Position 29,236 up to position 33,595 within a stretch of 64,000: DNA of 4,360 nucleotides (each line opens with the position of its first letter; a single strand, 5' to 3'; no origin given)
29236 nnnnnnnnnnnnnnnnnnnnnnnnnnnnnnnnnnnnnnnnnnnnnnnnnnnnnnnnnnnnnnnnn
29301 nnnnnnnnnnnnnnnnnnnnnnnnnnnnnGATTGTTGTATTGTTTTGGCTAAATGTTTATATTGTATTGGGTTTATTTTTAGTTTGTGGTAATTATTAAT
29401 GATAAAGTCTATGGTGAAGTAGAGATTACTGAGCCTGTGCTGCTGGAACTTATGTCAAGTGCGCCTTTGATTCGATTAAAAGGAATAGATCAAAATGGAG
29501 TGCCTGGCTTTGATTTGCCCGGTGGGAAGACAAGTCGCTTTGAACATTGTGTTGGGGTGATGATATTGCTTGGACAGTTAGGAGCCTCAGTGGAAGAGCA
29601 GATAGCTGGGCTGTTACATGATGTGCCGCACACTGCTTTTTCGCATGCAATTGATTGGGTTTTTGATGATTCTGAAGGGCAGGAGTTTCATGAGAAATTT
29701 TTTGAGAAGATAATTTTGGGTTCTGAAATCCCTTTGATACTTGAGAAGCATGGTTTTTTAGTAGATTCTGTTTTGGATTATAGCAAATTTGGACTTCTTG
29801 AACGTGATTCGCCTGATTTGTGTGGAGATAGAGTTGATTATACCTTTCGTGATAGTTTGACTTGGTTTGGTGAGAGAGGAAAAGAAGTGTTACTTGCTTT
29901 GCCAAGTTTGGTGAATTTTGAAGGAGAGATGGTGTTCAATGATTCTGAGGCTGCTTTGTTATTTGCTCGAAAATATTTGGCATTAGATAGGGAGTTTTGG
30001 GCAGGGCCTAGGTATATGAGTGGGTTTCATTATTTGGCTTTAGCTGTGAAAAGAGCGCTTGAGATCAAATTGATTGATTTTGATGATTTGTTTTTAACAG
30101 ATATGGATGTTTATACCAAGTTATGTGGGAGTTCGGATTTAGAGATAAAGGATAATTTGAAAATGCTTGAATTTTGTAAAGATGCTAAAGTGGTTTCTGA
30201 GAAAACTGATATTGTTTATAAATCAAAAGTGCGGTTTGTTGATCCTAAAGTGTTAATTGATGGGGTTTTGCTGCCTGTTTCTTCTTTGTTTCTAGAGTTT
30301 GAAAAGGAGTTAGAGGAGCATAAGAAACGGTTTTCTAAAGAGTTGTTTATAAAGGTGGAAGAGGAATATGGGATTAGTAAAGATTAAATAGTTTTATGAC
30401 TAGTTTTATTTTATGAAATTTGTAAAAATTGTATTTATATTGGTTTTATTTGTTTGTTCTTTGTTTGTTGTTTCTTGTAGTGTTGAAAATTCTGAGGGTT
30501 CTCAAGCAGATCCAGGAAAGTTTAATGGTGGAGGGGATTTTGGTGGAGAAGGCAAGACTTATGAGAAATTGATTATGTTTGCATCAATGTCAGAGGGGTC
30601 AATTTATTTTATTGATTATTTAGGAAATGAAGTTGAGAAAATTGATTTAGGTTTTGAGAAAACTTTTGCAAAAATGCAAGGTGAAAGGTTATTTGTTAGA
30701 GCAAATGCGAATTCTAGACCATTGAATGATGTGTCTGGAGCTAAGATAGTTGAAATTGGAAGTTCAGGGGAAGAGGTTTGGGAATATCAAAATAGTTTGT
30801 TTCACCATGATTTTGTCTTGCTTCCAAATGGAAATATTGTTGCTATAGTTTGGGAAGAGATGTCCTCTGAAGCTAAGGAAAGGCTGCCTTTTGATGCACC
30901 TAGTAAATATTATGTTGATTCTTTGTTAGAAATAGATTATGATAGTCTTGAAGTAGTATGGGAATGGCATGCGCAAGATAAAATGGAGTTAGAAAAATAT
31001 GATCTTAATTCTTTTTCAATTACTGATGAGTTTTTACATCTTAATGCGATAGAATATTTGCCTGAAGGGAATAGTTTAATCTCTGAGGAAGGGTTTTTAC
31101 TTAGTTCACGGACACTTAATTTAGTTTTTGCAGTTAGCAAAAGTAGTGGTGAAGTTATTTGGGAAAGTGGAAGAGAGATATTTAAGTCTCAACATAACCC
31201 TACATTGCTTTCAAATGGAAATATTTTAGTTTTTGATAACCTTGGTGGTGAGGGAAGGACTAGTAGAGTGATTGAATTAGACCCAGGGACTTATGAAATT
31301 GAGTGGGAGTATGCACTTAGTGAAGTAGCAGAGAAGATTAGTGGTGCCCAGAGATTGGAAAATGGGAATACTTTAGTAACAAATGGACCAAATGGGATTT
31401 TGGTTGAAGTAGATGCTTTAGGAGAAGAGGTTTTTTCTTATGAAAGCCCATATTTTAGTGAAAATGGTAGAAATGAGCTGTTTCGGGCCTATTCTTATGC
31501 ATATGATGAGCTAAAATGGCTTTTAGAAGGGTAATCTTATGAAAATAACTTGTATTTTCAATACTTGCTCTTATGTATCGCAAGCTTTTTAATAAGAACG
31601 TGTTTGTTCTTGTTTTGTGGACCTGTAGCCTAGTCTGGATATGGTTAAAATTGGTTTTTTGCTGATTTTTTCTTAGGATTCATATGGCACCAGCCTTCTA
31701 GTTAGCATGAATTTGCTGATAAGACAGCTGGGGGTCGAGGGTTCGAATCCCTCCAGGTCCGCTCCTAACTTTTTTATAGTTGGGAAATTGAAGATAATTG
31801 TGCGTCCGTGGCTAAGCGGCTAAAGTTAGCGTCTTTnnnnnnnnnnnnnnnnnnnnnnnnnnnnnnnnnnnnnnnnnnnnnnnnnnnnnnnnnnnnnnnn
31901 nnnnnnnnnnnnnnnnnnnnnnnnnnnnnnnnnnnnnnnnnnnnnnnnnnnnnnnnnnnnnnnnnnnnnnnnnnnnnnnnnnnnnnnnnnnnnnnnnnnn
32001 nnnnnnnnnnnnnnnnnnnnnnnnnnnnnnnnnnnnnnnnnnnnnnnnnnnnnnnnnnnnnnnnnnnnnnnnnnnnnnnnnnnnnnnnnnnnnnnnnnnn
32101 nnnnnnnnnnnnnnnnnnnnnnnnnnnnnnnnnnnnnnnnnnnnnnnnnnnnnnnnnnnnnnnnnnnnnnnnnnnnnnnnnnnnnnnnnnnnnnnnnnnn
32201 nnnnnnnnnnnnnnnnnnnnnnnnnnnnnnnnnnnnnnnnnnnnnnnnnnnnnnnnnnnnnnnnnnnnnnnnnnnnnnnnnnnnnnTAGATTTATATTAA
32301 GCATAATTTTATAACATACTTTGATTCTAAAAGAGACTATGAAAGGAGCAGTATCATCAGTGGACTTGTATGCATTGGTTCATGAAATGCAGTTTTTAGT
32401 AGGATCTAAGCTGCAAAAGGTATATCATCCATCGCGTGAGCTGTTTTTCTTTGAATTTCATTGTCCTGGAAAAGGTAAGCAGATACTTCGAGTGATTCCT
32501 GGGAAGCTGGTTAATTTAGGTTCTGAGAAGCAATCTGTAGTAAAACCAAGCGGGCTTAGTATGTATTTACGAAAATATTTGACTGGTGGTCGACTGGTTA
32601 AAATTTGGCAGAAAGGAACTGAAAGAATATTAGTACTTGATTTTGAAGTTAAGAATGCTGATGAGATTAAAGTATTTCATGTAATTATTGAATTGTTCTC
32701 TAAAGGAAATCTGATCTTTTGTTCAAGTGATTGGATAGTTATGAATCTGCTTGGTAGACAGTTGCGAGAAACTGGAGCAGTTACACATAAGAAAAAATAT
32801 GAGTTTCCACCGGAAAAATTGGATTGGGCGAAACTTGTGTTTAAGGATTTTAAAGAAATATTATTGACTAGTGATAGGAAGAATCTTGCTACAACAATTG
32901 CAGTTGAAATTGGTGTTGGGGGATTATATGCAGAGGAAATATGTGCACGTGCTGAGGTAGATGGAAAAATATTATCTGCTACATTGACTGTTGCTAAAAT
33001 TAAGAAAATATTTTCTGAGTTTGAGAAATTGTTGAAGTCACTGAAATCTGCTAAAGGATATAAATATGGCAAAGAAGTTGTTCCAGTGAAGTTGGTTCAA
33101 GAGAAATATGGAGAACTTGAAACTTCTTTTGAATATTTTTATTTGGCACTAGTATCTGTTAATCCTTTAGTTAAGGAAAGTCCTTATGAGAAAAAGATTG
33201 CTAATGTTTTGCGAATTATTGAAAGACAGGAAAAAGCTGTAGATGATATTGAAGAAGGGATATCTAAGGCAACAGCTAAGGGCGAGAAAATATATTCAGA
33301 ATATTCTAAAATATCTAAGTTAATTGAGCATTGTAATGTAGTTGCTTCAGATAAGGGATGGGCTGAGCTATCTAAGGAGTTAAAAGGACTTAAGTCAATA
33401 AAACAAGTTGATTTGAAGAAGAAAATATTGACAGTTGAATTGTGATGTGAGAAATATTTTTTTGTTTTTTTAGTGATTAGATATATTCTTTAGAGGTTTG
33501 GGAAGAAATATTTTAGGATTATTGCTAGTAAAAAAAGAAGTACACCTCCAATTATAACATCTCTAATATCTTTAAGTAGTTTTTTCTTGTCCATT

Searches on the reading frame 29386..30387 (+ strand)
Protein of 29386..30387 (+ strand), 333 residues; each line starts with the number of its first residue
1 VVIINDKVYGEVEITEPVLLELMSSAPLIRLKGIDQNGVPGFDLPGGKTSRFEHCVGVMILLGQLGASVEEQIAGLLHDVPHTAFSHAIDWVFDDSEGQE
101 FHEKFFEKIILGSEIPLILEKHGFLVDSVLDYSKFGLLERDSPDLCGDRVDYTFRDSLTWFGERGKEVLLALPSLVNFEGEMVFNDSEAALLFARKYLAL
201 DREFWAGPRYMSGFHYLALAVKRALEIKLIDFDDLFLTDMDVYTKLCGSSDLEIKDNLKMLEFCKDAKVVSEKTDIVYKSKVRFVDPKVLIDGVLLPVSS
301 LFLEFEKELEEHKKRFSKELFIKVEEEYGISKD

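Call 57: search_protein_families(library=pfam, proteins=[window:29386-30387:+], max_evalue=0.001)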
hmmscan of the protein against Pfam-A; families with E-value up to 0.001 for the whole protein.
window:29386-30387:+ (333 aa): 1 family
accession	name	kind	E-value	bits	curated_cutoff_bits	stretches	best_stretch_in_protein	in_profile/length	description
PF01966.28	HD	-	2.1e-08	34.9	22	1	51-118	1-74/116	HD domain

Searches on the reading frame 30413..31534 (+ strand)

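Call 57: search_protein_families(library=pfam, proteins=[window:30413-31534:+], max_evalue=0.001)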
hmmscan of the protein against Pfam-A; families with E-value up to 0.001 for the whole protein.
window:30413-31534:+ (373 aa): 3 families
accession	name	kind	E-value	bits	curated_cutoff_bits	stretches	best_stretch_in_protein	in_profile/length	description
PF05935.17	Arylsulfotrans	-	4.7e-19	69.1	24.2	1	55-254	18-215/374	Arylsulfotransferase (ASST)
PF14269.12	Arylsulfotran_2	-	4.8e-18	66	27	1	120-344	35-299/301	Arylsulfotransferase (ASST)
PF13360.13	PQQ_2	-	1.7e-05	25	27.6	1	225-344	32-145/233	Outer membrane protein assembly factor BamB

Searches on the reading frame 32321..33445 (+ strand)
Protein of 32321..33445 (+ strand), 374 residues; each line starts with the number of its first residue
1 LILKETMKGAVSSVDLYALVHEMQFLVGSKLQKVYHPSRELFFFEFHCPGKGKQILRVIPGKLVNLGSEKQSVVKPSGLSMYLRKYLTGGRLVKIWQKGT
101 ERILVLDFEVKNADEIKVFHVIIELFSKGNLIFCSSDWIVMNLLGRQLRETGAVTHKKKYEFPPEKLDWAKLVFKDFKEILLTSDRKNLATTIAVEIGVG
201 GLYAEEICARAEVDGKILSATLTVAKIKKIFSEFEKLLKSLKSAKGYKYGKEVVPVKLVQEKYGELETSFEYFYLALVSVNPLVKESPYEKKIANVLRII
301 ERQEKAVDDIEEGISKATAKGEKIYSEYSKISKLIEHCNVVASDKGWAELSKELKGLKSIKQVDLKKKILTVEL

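Call 57: search_protein_families(library=pfam, proteins=[window:32321-33445:+], max_evalue=0.001)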
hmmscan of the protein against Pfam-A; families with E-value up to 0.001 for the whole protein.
window:32321-33445:+ (374 aa): 1 family
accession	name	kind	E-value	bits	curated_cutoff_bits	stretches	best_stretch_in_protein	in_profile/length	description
PF05833.16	NFACT_N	-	9.5e-38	130.6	31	1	13-350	2-359/456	NFACT N-terminal and middle domains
